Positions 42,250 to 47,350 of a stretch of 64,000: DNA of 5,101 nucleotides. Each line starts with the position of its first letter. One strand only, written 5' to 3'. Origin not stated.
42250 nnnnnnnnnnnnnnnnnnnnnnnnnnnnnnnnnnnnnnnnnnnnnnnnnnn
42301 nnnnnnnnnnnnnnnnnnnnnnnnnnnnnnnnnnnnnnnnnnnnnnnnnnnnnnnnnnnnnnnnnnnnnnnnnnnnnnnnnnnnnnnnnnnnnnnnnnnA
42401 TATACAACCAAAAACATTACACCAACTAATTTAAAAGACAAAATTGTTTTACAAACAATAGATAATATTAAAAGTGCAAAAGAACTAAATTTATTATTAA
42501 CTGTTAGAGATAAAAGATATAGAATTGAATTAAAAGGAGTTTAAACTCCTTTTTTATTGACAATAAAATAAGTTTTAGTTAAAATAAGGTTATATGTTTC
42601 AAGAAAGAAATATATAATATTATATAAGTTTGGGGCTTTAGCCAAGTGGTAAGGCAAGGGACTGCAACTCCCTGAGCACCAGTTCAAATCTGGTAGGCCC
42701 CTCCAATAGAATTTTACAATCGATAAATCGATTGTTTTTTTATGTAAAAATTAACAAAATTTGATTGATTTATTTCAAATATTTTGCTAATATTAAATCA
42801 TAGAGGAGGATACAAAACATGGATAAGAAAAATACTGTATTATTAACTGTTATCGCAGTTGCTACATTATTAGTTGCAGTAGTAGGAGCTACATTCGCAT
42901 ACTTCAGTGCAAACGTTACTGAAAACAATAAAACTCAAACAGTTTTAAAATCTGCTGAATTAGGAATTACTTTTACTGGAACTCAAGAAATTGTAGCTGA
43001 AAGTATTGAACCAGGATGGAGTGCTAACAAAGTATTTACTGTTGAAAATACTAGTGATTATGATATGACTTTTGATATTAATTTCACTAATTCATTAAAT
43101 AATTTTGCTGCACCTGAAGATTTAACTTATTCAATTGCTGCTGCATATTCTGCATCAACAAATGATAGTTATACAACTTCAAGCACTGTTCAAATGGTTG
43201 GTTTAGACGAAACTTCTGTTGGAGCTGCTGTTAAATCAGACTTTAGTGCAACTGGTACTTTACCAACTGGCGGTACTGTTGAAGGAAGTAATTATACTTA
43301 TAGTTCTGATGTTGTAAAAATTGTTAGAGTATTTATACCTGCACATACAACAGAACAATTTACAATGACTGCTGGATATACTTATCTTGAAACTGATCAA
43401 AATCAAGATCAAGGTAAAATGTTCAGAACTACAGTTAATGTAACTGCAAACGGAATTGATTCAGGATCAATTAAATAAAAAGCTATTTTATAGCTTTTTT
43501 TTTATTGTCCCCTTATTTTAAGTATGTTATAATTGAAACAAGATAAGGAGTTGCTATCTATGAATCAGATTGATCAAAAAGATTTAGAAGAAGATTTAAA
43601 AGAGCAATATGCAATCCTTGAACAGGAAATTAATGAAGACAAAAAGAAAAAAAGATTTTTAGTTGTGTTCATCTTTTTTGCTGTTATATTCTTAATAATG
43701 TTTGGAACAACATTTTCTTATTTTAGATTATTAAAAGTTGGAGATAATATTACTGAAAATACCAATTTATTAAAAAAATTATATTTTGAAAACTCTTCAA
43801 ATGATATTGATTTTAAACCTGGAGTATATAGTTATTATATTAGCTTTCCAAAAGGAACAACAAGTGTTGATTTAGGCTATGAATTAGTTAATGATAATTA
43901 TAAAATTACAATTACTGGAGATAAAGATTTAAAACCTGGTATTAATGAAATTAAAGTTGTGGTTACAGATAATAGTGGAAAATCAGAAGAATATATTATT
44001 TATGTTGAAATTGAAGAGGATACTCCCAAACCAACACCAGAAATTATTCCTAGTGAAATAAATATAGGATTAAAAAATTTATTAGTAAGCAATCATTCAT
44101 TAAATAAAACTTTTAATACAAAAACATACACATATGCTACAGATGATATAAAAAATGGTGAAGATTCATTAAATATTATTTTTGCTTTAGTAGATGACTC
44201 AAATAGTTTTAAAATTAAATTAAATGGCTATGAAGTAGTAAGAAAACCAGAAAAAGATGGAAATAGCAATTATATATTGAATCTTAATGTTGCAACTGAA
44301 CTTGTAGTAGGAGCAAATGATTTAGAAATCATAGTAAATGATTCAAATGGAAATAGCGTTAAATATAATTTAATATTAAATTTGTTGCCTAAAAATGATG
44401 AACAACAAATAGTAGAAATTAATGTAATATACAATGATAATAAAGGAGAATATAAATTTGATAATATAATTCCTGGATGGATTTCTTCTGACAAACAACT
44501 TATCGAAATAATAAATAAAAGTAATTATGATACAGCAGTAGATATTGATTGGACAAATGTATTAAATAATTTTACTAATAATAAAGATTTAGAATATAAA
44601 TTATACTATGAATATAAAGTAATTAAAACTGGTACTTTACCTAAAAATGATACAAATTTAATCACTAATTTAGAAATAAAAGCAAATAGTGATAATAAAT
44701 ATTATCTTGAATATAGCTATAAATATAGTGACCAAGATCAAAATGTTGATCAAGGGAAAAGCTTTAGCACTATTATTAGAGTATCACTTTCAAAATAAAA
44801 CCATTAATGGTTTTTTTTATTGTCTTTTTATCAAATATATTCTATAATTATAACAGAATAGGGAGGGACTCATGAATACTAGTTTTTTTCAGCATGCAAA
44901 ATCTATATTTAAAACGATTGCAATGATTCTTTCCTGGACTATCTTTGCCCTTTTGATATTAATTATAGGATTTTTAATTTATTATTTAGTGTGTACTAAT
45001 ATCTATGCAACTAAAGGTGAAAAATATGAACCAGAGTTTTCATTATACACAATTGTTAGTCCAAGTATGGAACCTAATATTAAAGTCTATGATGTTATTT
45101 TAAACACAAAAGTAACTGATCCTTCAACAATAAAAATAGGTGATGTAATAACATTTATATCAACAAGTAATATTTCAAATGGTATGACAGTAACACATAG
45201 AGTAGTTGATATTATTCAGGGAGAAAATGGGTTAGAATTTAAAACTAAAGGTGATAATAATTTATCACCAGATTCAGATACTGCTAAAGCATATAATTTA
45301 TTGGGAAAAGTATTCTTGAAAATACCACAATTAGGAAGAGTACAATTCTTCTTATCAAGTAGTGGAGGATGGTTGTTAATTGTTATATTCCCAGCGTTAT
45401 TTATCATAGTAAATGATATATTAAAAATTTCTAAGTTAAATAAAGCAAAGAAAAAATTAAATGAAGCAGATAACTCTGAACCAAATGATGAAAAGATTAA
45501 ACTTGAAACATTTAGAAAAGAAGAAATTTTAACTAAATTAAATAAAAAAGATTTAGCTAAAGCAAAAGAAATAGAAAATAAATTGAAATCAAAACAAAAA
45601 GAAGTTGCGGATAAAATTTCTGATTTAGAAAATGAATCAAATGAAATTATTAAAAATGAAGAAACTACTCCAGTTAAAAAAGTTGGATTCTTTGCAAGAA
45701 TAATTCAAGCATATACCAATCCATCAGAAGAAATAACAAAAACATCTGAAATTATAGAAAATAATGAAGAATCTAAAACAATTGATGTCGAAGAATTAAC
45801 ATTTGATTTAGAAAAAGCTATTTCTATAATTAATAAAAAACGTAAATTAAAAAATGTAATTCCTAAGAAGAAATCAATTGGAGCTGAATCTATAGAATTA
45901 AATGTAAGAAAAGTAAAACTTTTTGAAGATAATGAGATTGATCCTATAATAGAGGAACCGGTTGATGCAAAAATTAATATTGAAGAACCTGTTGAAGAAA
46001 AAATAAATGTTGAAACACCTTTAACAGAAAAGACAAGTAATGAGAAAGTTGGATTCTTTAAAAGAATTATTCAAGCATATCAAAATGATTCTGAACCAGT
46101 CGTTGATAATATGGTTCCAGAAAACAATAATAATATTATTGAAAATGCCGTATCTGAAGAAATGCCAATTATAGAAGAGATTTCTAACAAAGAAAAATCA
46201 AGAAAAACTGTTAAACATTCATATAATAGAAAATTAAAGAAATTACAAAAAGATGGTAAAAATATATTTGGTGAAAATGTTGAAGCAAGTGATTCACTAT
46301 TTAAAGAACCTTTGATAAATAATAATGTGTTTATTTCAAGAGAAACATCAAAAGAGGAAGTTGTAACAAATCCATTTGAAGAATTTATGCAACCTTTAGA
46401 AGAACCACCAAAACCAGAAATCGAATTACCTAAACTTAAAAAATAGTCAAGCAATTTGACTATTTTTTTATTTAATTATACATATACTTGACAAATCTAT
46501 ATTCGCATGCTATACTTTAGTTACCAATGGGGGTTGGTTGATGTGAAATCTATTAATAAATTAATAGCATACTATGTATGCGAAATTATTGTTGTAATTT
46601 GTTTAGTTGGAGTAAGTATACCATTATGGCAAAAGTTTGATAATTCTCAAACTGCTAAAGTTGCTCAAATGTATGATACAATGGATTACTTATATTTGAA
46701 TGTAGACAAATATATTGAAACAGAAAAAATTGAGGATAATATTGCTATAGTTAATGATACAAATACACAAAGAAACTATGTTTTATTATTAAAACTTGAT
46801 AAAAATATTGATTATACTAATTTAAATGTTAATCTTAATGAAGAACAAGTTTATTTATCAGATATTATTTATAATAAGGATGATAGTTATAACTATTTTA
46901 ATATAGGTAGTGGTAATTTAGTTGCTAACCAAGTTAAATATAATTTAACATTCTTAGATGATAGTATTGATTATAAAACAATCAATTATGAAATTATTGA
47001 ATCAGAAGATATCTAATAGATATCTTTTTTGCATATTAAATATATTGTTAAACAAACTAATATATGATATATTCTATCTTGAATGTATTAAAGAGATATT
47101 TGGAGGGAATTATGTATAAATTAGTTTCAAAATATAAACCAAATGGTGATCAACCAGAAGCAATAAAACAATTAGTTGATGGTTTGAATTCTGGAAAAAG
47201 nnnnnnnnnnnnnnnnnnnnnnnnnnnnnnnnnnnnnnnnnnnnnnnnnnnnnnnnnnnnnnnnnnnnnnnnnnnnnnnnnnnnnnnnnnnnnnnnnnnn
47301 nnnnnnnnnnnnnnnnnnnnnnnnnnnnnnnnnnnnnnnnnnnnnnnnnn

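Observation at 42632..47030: tRNA-Cys-adjacent tasA-tasA'-sipW cluster with a chimeric TasA and a SipW bearing a 330-aa repeat-containing C-terminal tail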

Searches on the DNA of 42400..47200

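Call 87: search_rna_families(source=window, start=42400, end=47200, threshold=evalue, max_evalue=1)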
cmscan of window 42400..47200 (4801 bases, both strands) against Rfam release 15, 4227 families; matches with E-value up to 1: 1.
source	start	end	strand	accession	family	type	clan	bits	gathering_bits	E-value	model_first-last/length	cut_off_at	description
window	42632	42702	+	RF00005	tRNA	Gene; tRNA;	CL00001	66.7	29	1.9e-13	1-71/71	no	tRNA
